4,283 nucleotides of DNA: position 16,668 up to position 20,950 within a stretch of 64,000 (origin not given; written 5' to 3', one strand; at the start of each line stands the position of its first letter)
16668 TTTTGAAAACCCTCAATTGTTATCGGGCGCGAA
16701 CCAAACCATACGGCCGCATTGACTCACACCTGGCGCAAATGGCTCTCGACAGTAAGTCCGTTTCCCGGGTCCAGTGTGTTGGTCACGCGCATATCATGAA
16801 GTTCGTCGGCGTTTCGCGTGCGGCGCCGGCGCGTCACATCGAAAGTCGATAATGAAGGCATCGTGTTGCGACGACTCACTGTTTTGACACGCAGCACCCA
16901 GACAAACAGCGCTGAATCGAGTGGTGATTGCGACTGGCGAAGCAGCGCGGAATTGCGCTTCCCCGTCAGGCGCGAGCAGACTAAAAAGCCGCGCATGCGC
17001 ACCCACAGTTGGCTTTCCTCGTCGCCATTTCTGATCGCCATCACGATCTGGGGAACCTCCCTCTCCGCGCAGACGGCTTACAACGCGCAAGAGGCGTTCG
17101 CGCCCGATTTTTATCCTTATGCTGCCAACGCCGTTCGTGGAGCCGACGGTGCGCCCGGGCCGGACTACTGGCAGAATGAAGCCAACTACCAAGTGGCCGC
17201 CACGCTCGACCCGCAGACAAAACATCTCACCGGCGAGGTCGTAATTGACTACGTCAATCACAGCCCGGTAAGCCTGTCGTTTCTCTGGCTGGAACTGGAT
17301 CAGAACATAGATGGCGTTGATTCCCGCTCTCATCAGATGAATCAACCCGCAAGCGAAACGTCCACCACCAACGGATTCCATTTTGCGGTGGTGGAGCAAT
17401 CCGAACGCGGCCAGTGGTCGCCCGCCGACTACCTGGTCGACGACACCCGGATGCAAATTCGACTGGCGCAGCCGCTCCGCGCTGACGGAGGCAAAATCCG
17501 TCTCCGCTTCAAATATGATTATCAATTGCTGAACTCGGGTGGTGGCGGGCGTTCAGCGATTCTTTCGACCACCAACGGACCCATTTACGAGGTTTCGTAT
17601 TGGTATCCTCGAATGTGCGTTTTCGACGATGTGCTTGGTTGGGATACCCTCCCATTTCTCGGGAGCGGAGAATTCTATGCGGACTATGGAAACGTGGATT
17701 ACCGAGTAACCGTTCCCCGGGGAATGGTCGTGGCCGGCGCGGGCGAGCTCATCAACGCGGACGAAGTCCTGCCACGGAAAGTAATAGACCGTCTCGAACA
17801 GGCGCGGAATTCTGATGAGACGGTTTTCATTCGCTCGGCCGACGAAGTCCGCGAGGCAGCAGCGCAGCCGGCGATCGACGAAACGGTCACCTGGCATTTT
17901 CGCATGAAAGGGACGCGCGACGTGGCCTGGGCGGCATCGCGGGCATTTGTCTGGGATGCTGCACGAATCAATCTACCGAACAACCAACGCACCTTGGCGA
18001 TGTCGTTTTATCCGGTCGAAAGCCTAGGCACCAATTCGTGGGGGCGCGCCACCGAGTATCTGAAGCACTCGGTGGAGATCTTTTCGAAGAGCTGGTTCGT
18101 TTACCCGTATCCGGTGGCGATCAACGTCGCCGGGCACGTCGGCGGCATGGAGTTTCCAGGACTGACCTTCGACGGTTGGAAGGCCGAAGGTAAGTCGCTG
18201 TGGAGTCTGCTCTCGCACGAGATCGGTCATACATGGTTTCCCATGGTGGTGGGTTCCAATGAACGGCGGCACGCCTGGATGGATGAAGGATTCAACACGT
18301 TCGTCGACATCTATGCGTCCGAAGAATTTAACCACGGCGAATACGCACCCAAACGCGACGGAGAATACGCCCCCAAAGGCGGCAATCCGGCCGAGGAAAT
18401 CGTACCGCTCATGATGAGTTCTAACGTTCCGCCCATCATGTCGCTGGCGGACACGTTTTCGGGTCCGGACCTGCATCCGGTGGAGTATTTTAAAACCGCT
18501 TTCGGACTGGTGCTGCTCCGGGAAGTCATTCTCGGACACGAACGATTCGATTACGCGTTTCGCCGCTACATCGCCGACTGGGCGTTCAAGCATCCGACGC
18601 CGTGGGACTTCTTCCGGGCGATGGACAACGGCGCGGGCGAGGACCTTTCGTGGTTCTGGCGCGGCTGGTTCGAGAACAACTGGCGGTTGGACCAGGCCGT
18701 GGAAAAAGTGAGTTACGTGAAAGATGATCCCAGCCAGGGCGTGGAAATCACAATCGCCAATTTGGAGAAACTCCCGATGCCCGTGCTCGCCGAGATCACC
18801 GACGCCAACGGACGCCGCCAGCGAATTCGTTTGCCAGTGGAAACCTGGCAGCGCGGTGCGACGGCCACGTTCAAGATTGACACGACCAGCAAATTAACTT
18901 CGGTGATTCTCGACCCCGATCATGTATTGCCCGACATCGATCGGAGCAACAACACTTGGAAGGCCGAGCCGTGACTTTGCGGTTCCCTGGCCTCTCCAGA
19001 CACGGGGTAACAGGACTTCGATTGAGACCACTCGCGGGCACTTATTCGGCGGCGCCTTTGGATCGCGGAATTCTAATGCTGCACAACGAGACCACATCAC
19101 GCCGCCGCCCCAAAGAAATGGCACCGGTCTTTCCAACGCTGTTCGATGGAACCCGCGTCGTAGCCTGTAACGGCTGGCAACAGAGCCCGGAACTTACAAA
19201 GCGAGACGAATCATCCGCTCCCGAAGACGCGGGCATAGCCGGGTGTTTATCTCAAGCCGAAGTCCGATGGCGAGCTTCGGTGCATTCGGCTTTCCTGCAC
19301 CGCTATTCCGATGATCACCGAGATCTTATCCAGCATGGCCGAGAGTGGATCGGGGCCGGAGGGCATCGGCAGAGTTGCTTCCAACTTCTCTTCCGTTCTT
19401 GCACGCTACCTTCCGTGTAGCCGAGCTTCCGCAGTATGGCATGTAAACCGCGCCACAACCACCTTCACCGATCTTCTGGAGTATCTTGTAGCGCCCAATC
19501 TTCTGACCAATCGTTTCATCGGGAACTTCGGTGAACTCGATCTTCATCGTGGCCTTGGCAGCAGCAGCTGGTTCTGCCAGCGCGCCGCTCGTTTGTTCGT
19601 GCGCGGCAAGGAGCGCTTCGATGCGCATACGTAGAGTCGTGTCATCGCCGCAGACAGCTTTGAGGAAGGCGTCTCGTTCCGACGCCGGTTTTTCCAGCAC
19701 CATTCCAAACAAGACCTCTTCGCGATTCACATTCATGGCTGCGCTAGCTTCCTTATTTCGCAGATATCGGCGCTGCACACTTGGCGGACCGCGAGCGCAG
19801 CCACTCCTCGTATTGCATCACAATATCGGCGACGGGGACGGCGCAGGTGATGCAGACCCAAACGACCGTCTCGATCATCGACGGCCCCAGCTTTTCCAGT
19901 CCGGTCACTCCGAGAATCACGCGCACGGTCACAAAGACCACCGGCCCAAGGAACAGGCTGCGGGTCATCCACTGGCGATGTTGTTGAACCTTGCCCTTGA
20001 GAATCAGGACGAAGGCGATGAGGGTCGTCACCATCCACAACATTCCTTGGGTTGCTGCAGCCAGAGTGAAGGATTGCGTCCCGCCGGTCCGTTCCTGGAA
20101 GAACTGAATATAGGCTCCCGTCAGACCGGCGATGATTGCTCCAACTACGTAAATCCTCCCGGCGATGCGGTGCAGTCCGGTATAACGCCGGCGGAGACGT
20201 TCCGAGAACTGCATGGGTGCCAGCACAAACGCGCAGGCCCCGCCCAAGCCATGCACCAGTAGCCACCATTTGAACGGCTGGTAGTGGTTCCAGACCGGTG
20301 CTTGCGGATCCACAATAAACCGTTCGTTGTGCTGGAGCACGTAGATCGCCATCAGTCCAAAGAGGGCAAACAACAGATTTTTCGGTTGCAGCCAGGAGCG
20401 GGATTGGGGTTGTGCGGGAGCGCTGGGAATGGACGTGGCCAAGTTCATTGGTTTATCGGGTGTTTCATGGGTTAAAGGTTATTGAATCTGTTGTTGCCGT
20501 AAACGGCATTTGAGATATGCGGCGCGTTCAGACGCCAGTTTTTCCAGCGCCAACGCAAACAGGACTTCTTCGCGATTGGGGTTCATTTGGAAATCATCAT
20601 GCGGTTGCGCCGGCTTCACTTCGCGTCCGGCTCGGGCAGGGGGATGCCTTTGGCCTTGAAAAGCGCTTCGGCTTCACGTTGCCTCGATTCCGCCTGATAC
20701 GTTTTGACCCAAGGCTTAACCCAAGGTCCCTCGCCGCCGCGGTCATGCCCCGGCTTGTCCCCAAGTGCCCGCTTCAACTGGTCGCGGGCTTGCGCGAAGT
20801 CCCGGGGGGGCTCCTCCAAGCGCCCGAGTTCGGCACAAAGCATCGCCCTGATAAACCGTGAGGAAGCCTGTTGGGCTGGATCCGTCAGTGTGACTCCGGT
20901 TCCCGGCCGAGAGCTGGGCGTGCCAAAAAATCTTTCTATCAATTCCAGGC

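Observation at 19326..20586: Two kinase 5' remnants flank a DUF2306 membrane-protein gene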

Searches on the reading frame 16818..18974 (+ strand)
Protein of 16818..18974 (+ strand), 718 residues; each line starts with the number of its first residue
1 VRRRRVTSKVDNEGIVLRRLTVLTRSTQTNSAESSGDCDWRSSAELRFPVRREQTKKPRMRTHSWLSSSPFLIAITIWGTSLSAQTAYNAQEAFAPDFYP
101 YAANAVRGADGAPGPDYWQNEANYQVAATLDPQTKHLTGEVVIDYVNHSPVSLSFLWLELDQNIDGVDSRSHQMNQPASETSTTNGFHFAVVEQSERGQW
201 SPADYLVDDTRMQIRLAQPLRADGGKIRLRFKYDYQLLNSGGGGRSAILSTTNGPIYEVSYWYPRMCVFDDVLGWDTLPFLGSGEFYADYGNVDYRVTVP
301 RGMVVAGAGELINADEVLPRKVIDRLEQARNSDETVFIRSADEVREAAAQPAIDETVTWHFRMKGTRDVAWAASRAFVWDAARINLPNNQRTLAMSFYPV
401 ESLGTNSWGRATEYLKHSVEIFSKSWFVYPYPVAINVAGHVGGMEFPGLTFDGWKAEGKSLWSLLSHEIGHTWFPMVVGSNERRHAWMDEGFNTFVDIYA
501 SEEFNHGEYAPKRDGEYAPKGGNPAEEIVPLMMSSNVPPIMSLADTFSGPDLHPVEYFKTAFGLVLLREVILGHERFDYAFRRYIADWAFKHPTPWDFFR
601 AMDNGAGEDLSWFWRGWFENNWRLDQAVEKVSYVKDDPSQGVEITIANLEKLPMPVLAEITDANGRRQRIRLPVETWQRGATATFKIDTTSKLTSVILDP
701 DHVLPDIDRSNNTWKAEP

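Call 5: search_protein_families(library=pfam, proteins=[window:16818-18974:+], max_evalue=0.01)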
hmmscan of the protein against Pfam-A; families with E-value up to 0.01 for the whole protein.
window:16818-18974:+ (718 aa): 1 family
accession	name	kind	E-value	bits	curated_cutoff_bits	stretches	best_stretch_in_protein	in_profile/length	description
PF01433.26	Peptidase_M1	-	1.8e-11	44.5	27.7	1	459-617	65-218/218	Peptidase family M1 domain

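Call 24: find_related_loci(query=window:16818-18974:+, collection=metagenome_contigs, flank=10000)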
Query window:16818-18974:+ (718 aa) in metagenome_contigs; peptide patterns used: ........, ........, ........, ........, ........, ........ (x = any residue, [..] = any of these).
600 stretches matched a pattern (row limit reached: there are more); 567 encode a relative of the query (tblastn E <= 1e-3); the best 80 are kept; 80 distinct loci.
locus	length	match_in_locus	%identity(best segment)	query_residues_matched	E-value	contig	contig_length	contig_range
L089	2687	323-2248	63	71-716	0e+0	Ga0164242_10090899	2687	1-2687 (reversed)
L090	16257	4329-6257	57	73-717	0e+0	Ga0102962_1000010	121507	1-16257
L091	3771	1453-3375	57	75-717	0e+0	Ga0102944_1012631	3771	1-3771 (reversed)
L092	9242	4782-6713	56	73-716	0e+0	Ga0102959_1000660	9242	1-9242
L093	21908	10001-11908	57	82-716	0e+0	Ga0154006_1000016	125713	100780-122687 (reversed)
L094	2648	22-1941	58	73-717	0e+0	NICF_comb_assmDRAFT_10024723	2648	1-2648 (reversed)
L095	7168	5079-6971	57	80-714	0e+0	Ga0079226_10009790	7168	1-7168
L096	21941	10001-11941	57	60-717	0e+0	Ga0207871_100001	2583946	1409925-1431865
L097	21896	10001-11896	56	83-716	0e+0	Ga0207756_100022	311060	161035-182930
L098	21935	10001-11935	54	72-715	0e+0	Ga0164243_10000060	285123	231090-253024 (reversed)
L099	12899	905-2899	54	43-715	0e+0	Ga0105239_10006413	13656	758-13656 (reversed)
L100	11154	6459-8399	53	70-714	0e+0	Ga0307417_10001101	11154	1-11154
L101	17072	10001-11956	52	65-715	0e+0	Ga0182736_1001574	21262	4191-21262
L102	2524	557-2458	53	80-714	0e+0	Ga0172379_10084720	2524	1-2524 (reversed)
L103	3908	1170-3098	52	75-714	0e+0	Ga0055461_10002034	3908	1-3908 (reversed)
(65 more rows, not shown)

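Call 48: find_homologous_proteins(query=window:16818-18974:+, max_evalue=1e-100)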
Query window:16818-18974:+ (718 aa): 7844 proteins with E <= 1e-100 among 8000 candidates; the best 120 are listed.
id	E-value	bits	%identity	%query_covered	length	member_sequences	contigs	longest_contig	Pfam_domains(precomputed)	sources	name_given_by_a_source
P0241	0.0e+0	1496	88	99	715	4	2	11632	PF01433.27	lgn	-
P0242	0.0e+0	1123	73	89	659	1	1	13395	PF01433.27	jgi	jgi:Peptidase family M1 domain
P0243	0.0e+0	1102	69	88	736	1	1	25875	PF01433.27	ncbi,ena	-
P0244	0.0e+0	1099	71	89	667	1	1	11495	PF01433.27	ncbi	-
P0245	0.0e+0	1094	73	88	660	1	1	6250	PF01433.27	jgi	jgi:Peptidase family M1 domain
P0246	0.0e+0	1067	69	90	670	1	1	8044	PF01433.27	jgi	jgi:Peptidase family M1 domain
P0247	2.0e-288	977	65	88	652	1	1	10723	PF01433.27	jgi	jgi:Peptidase family M1 domain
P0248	2.5e-281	953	63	91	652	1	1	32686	PF01433.27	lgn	-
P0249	3.6e-280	949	63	88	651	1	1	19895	PF01433.27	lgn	-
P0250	8.1e-279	945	63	90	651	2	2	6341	PF01433.27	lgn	-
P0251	2.5e-276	937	61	91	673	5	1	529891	PF01433.27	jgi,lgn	jgi:hypothetical protein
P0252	2.7e-274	930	62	89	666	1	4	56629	PF01433.27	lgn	-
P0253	5.5e-274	929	62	88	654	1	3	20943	PF01433.27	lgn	-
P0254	4.4e-273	926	60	92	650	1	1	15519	PF01433.27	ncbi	ncbi:MAG: M1 family metallopeptidase [Chitinophagaceae bacterium]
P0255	4.8e-273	926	61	89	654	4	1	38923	PF01433.27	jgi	jgi:hypothetical protein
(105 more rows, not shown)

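Call 49: find_encoding_contigs(protein=P0241, flank=10000, max_places=4)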
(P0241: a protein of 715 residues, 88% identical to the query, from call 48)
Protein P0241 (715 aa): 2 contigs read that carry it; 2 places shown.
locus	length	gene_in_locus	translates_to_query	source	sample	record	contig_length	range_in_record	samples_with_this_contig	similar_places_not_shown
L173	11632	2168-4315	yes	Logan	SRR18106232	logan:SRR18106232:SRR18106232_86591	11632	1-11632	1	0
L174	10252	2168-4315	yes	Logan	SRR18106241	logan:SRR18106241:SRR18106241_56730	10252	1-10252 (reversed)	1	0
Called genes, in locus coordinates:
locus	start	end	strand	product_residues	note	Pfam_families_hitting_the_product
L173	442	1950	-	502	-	PF01011:PQQ (faint), PF13360:PQQ_2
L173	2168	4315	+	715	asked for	PF01433:Peptidase_M1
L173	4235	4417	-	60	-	-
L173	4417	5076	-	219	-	PF13489:Methyltransf_23, PF05175:MTS (weak), PF13649:Methyltransf_25, PF13847:Methyltransf_31 (weak), PF08241:Methyltransf_11, PF08242:Methyltransf_12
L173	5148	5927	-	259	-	-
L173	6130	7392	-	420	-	PF13964:Beta-prop_Calicin, PF24681:Kelch_KLHDC2_KLHL20_DRC7, PF24981:Beta-prop_ATRN-LZTR1, PF13964:Beta-prop_Calicin, PF25210:Kelch_FKB95, PF01344:Kelch_1, PF13415:Beta-prop_FBX42, PF25210:Kelch_FKB95, +9 more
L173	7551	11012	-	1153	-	PF00069:Pkinase, PF07714:PK_Tyr_Ser-Thr, PF25173:Beta-prop_WDR3_1st, PF25174:Beta-prop_THOC3, PF23414:Beta-prop_EML_2, PF24807:WD40_CDC20-Fz, PF24814:WD40_Prp19, PF25175:Beta-prop_WDR5, +31 more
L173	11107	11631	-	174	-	?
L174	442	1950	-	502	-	PF01011:PQQ (faint), PF13360:PQQ_2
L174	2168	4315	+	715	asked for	PF01433:Peptidase_M1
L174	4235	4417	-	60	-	-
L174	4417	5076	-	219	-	PF13489:Methyltransf_23, PF05175:MTS (weak), PF13649:Methyltransf_25, PF13847:Methyltransf_31 (weak), PF08241:Methyltransf_11, PF08242:Methyltransf_12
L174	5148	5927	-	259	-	-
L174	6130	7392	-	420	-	PF13964:Beta-prop_Calicin, PF24681:Kelch_KLHDC2_KLHL20_DRC7, PF24981:Beta-prop_ATRN-LZTR1, PF13964:Beta-prop_Calicin, PF25210:Kelch_FKB95, PF01344:Kelch_1, PF13415:Beta-prop_FBX42, PF25210:Kelch_FKB95, +9 more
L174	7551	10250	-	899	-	?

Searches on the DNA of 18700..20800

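Call 54: search_rna_families(source=window, start=18700, end=20800, threshold=evalue, max_evalue=1)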
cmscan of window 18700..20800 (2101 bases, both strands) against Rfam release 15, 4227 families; matches with E-value up to 1: 0.
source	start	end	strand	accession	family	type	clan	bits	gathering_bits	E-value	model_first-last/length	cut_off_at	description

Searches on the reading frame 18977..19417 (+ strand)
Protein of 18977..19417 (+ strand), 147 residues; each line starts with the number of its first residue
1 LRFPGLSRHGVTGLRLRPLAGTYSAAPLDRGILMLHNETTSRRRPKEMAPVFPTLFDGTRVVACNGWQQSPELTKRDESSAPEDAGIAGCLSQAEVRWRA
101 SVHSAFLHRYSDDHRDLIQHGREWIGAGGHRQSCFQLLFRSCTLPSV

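Call 27: search_protein_families(library=pfam, proteins=[window:18977-19417:+], max_evalue=10)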
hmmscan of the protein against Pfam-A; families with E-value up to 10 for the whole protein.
seq(147 aa): 0 families

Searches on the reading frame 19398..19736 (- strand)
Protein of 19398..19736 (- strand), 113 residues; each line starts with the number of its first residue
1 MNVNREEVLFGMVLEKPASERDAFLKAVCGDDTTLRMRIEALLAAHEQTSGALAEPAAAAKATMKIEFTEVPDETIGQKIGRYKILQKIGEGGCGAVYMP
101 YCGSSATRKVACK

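Call 10: find_homologous_proteins(query=window:19398-19736:-, max_evalue=0.00001)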
Query seq(113 aa) (113 aa): 140 proteins with E <= 0.00001 among 257 candidates; the best 120 are listed.
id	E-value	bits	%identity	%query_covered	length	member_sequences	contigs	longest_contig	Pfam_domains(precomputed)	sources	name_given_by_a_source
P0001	3.6e-67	241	100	100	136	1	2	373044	-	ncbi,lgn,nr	ncbi:hypothetical protein GC207_09005 [bacterium]|nr:hypothetical protein [bacterium]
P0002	4.3e-43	164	73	100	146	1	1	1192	-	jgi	-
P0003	2.7e-36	142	74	82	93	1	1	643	-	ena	-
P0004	1.2e-35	140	61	100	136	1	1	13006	-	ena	-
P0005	1.6e-35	139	59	100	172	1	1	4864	-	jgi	jgi:eukaryotic-like serine/threonine-protein kinase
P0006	8.3e-35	137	61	100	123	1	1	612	-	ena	-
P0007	1.4e-33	133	60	88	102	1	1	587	-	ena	-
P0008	2.1e-33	133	57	100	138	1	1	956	-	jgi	jgi:eukaryotic-like serine/threonine-protein kinase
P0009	8.6e-33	131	58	100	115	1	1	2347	-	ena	-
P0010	1.8e-32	130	58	96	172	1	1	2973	PF00069.32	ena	-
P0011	3.4e-32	129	70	82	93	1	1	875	-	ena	-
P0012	3.8e-32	129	56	100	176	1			PF07714.24,PF00069.32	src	-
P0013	6.4e-32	128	71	82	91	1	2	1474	-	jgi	jgi:hypothetical protein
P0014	7.5e-32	128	55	100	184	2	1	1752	-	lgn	-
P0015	7.7e-32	128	59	88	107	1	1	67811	-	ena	-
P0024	1.3e-29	120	57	88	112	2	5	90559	-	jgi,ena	jgi:hypothetical protein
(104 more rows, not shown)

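Call 56: find_encoding_contigs(protein=P0024, flank=6000, max_places=4)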
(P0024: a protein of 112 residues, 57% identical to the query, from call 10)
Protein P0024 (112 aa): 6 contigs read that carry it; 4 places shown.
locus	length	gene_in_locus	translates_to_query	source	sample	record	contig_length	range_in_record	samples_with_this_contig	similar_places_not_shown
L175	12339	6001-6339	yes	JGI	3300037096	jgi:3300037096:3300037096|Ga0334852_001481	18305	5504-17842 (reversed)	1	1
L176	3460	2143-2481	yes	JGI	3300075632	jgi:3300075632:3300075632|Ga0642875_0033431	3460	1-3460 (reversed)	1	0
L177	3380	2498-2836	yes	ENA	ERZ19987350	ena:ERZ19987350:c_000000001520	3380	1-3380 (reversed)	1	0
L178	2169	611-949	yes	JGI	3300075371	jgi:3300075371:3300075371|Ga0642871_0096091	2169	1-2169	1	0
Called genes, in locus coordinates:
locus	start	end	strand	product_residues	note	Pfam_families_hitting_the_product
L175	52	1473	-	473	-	PF06739:SBBP (faint), PF25021:TEN_NHL (faint), PF01436:NHL (faint)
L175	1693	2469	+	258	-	PF04542:Sigma70_r2 (faint)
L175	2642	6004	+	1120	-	PF00069:Pkinase, PF07714:PK_Tyr_Ser-Thr, PF23381:Beta-prop_IFT122_1st, PF25172:Beta-prop_WDR3_2nd, PF25174:Beta-prop_THOC3, PF24814:WD40_Prp19, PF24817:WD40_WDHD1_1st, PF25171:Beta-prop_WDR36-Utp21_1st, +60 more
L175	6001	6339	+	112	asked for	-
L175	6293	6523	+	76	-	PF14559:TPR_19 (faint)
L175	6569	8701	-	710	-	-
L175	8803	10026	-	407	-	PF01676:Metalloenzyme, PF10143:PhosphMutase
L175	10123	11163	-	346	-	-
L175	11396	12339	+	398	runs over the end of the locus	PF07690:MFS_1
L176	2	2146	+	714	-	?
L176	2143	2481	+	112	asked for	-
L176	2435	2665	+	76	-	PF14559:TPR_19 (faint)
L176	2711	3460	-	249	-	?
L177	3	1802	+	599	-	?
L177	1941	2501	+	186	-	PF23414:Beta-prop_EML_2 (weak), PF24807:WD40_CDC20-Fz (weak), PF24814:WD40_Prp19, PF25173:Beta-prop_WDR3_1st, PF25174:Beta-prop_THOC3, PF25175:Beta-prop_WDR5, PF23381:Beta-prop_IFT122_1st, PF25174:Beta-prop_THOC3, +7 more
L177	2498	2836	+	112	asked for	-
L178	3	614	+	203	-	?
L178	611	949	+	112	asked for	-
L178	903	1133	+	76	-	PF14559:TPR_19 (faint)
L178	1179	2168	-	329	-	?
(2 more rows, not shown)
